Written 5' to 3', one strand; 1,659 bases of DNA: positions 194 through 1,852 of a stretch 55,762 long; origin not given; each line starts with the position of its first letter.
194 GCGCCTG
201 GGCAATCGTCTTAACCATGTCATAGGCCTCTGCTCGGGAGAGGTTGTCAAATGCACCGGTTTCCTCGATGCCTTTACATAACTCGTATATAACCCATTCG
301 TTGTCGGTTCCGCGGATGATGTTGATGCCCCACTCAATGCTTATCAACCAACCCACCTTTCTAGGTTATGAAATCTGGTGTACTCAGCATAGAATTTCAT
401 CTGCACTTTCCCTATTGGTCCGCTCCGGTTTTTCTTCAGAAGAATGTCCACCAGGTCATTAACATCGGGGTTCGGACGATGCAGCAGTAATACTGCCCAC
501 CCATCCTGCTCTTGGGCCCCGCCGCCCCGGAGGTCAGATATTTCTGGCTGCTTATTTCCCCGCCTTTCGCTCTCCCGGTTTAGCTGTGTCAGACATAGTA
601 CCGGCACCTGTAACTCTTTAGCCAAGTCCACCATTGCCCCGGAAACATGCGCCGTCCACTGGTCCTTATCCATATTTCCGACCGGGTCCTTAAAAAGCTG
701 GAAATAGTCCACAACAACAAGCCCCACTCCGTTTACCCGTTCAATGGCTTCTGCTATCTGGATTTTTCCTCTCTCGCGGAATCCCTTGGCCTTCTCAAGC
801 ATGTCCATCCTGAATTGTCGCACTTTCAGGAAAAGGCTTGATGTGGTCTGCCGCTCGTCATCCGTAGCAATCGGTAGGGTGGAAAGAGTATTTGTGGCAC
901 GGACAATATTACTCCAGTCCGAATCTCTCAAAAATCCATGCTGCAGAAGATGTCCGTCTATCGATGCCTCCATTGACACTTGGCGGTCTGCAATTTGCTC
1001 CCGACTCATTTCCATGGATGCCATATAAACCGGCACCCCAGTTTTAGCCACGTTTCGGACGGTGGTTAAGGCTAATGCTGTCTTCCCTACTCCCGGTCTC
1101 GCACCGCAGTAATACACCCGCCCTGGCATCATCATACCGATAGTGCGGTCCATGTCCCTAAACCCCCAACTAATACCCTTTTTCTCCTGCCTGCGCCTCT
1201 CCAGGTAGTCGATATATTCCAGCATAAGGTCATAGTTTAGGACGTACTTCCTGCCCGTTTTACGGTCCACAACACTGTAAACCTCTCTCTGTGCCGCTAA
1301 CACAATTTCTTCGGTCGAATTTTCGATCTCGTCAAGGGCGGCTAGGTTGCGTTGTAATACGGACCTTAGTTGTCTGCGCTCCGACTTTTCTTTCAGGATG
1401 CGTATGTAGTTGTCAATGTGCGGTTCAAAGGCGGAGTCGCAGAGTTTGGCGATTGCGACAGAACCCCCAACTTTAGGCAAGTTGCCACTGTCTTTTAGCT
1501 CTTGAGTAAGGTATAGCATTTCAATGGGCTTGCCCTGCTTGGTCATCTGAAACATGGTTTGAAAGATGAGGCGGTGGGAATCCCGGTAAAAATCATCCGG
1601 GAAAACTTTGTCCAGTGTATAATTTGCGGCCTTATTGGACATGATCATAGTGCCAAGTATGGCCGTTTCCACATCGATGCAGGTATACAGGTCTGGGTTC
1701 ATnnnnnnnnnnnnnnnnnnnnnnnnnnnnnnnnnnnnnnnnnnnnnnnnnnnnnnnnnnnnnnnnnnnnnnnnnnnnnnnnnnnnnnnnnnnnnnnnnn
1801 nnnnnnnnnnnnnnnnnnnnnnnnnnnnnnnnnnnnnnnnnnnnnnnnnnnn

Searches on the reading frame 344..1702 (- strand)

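Call 80: search_protein_families(library=phrogs, proteins=[window:344-1702:-], max_evalue=0.00001)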
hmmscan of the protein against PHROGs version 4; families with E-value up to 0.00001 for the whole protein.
window:344-1702:- (452 aa): 6 families
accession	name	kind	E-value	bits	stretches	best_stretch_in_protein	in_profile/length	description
phrog_19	-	DNA, RNA and nucleotide metabolism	2e-71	242.7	1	9-448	161-582/621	DnaB-like replicative helicase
phrog_243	-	DNA, RNA and nucleotide metabolism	8.4e-31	107.9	1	166-448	9-269/273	DnaB-like replicative helicase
phrog_239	-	DNA, RNA and nucleotide metabolism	2.2e-27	97.4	1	168-450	331-602/801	DNA primase/helicase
phrog_11530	-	unknown function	9.4e-25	88.5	1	323-439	30-150/184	-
phrog_23150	-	unknown function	6.9e-08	33.3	1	8-214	8-214/217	-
phrog_5482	-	unknown function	8.6e-08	32.3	0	320-425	156-275/341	-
